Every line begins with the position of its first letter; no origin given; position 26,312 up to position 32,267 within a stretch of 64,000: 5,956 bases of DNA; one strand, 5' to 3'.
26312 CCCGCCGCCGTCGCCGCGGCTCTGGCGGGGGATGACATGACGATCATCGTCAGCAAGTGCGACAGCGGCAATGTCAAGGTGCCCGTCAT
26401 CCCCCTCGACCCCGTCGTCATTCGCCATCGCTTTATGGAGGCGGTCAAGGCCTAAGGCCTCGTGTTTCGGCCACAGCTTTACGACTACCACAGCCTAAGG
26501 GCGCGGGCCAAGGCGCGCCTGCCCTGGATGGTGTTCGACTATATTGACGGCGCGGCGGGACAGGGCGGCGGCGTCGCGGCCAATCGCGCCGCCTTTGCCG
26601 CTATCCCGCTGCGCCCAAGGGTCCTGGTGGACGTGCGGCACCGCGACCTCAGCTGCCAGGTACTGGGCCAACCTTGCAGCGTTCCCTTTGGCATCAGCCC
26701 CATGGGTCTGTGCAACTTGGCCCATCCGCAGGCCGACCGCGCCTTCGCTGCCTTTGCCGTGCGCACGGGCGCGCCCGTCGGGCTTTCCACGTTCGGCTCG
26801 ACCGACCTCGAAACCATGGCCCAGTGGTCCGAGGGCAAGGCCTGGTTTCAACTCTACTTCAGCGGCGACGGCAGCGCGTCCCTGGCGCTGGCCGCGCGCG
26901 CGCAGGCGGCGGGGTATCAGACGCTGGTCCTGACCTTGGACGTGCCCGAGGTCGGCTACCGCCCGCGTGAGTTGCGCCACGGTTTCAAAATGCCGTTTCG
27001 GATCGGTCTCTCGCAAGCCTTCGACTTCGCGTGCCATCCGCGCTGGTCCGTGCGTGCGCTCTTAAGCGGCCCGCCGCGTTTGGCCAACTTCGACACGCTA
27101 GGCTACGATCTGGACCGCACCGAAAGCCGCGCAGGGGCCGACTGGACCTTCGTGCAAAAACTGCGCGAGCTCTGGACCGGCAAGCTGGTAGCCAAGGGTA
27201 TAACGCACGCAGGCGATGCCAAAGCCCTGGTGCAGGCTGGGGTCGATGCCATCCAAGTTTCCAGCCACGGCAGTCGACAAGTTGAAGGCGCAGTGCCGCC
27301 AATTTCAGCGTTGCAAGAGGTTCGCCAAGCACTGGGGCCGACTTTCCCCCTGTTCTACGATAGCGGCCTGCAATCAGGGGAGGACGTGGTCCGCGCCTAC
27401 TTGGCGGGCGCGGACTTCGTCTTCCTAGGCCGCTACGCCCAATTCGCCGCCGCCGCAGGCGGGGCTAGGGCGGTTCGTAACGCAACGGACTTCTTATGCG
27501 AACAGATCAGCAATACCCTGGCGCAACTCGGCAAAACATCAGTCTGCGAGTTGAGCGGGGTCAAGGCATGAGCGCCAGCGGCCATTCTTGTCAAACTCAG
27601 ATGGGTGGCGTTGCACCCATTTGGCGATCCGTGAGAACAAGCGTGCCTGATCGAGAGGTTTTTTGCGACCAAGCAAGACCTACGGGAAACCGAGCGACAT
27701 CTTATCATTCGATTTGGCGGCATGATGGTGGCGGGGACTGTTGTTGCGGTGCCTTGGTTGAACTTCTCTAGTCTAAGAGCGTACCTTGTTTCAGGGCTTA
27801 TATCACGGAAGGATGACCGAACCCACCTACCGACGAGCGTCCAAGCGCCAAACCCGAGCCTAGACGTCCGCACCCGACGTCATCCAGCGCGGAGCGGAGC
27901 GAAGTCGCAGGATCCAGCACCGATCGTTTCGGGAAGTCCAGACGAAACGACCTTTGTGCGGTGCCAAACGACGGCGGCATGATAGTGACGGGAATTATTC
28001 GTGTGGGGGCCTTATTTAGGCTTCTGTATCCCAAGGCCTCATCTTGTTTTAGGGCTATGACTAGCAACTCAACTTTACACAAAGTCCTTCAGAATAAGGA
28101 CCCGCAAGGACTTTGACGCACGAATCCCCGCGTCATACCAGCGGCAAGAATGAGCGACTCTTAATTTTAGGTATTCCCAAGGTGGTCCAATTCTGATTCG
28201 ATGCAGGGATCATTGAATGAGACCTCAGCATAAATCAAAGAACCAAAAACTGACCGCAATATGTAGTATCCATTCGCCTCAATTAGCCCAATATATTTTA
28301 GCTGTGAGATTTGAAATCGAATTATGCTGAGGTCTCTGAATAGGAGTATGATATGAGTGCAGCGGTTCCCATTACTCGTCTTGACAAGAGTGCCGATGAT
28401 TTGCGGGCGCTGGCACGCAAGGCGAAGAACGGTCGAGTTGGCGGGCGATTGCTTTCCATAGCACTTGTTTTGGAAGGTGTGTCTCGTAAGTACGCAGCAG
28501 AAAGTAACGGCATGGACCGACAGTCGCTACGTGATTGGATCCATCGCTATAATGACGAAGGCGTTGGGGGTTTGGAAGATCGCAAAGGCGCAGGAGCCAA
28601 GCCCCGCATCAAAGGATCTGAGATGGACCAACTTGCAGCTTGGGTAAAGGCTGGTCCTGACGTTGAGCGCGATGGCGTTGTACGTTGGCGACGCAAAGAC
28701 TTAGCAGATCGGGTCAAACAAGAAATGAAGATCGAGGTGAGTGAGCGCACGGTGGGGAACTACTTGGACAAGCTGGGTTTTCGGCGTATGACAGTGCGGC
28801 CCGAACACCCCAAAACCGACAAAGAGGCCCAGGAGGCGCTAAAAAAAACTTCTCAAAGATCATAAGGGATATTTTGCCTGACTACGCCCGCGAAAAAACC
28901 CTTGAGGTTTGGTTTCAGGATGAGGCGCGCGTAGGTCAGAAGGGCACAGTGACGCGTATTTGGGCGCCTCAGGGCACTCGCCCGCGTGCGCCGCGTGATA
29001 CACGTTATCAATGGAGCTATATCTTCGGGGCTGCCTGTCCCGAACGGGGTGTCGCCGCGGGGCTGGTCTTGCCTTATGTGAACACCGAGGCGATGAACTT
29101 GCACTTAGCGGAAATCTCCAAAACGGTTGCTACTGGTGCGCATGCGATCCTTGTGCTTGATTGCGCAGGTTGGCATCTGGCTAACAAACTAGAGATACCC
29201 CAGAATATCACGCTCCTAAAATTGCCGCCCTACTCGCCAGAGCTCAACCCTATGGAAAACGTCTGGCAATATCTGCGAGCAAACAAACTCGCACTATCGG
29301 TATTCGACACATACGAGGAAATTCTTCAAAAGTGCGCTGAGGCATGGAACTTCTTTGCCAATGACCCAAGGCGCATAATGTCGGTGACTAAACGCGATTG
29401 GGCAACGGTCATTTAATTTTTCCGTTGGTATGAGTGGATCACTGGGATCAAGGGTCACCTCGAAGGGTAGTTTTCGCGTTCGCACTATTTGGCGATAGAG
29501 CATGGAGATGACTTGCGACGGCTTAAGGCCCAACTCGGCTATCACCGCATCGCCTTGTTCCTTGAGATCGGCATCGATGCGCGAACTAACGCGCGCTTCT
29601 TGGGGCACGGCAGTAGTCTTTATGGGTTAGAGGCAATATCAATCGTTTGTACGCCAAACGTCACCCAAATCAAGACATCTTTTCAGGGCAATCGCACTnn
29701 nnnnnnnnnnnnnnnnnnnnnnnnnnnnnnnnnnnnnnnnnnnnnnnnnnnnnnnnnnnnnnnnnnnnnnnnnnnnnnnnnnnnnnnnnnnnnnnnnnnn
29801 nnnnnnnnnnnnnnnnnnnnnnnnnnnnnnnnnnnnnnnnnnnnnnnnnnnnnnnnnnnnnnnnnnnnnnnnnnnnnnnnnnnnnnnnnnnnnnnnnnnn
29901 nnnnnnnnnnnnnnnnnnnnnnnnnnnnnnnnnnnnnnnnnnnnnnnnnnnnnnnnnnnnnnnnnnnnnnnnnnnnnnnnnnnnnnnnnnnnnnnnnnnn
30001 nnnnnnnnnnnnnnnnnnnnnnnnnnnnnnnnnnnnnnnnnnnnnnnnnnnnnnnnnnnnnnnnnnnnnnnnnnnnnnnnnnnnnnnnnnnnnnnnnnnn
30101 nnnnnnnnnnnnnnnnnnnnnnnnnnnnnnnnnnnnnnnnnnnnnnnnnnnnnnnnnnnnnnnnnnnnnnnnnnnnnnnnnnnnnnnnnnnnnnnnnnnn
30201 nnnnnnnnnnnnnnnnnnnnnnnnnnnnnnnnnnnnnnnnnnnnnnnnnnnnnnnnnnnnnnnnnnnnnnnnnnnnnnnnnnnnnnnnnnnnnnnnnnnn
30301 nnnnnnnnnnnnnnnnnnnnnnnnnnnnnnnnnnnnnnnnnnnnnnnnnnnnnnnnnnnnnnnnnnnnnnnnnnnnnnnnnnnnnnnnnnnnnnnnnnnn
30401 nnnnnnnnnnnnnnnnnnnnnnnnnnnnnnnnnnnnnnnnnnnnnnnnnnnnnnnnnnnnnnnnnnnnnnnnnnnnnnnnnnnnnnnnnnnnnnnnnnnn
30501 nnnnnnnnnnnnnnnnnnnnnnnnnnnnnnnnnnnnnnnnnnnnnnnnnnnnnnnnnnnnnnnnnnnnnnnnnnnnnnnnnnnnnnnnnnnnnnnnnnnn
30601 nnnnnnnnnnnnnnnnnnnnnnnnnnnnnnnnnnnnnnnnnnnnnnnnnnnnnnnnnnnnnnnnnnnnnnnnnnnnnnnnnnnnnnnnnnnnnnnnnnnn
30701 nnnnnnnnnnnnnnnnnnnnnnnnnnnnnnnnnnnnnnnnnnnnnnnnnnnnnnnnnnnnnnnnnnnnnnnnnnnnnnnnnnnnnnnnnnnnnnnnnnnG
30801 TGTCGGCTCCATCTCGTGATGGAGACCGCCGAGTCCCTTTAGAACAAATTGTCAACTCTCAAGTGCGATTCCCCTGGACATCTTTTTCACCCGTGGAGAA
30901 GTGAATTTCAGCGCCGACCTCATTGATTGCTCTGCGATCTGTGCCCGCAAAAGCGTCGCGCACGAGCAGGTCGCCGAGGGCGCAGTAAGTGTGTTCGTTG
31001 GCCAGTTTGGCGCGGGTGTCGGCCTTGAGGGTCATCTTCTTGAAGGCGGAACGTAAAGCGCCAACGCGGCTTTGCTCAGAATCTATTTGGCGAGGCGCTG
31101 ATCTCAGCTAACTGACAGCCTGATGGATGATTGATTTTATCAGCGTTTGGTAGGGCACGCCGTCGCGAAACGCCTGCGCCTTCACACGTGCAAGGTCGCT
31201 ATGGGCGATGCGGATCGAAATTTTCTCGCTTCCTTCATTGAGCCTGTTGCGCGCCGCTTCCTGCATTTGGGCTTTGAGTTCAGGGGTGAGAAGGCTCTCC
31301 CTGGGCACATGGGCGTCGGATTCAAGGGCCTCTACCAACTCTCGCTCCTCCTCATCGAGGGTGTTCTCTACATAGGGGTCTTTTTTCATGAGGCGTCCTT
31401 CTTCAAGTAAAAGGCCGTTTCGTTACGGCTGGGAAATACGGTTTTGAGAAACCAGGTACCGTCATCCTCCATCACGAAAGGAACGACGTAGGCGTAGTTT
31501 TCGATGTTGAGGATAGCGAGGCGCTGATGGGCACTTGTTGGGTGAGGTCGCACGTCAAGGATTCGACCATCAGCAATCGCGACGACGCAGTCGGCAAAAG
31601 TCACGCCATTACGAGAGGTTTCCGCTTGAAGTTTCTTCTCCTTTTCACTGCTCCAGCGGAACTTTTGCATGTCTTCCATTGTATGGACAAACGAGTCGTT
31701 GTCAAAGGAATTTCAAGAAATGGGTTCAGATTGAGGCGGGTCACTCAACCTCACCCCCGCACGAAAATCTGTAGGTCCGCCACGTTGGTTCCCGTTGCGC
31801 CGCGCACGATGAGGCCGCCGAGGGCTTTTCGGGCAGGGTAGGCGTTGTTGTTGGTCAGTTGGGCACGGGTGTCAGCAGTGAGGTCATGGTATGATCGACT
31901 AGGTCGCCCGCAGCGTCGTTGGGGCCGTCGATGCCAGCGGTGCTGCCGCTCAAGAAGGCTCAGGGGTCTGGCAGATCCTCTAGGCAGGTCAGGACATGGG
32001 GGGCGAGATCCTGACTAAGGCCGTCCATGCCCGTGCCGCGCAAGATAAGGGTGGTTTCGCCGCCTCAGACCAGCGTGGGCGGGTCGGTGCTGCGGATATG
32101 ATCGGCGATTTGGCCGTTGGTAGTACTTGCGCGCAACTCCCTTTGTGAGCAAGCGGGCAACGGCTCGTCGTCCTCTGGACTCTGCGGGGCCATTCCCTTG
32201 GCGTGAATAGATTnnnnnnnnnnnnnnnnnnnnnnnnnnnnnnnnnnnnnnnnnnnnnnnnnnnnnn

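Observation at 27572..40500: Integration hotspot at the 3' end of glycerate kinase: three copies of the gene end delimit nested modules of the island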

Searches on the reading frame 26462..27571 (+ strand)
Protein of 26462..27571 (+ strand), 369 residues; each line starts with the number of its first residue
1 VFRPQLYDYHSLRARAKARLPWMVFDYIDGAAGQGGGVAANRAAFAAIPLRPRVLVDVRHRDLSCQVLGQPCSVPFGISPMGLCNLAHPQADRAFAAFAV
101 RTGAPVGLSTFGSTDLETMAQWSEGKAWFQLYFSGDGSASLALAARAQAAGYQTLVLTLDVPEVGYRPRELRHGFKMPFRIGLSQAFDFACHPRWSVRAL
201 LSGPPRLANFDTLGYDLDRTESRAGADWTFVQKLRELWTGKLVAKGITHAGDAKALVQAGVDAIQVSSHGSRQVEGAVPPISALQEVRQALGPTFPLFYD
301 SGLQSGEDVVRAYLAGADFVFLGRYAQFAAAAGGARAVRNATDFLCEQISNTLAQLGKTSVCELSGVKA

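Call 6: search_protein_families(library=pfam, proteins=[window:26462-27571:+], max_evalue=0.01)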
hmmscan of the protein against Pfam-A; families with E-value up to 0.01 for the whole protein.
window:26462-27571:+ (369 aa): 2 families
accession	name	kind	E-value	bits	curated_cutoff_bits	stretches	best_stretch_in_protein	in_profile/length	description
PF01070.24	FMN_dh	-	2.4e-107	359.4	24.9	1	16-365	1-344/350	FMN-dependent dehydrogenase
PF00478.31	IMPDH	-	2e-07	30.8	25.6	1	226-327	131-240/345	IMP dehydrogenase / GMP reductase domain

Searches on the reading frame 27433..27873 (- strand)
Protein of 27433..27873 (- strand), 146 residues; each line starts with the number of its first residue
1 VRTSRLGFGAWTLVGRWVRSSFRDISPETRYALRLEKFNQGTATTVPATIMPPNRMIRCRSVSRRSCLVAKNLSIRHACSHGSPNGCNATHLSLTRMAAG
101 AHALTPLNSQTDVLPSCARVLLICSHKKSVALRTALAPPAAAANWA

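Call 6: search_protein_families(library=pfam, proteins=[window:27433-27873:-], max_evalue=0.01)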
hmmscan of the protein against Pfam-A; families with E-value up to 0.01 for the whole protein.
window:27433-27873:- (146 aa): 0 families

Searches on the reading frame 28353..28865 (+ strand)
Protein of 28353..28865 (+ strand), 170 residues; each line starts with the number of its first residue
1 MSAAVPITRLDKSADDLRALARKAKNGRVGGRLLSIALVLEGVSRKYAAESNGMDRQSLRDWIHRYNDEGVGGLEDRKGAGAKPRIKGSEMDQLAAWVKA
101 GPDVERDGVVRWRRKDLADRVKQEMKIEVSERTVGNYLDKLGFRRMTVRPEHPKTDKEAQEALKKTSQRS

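Call 6: search_protein_families(library=pfam, proteins=[window:28353-28865:+], max_evalue=0.01)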
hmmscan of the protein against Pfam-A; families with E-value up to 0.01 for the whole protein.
window:28353-28865:+ (170 aa): 6 families
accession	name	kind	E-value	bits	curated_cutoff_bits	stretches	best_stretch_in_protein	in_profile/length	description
PF13565.12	HTH_32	-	3.9e-16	59.8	33.7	1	59-138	2-73/73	Homeodomain-like domain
PF13592.12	HTH_33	-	2.7e-13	49.8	25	1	109-166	2-59/60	Winged helix-turn helix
PF13551.12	HTH_29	-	3e-10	40.5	28.1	1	32-87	1-59/64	Winged helix-turn helix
PF13518.12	HTH_28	-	3.4e-10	40.3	25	1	32-81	2-51/52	Helix-turn-helix domain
PF13384.12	HTH_23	-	1.1e-06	28.7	24.6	1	32-74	7-49/50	Homeodomain-like domain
PF01527.26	HTH_Tnp_1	-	0.0089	16.7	24.1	0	39-77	19-57/75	Transposase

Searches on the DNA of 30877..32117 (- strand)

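Call 69: search_dna_similar(query=window:30877-32117:-, collection=plasmids, mode=distant, max_rows=10)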
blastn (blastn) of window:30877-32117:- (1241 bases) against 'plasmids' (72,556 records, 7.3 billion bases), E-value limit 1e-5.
Records with a match: 1; places in all: 1; records where one place covers at least 80% of the query: 0.
Best place of each record, by identity: 60-80% 1.
By first word of the organism name: Paracoccus 1.
By predicted mobility (MOB-suite, as given by PLSDB): non-mobilizable 1.
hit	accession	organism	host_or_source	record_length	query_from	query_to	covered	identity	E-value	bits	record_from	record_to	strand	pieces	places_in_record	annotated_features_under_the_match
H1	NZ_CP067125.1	Paracoccus alcaliphilus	whole organism,soil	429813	29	224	16%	69.5%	2e-9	72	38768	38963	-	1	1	DUF4147 domain-containing protein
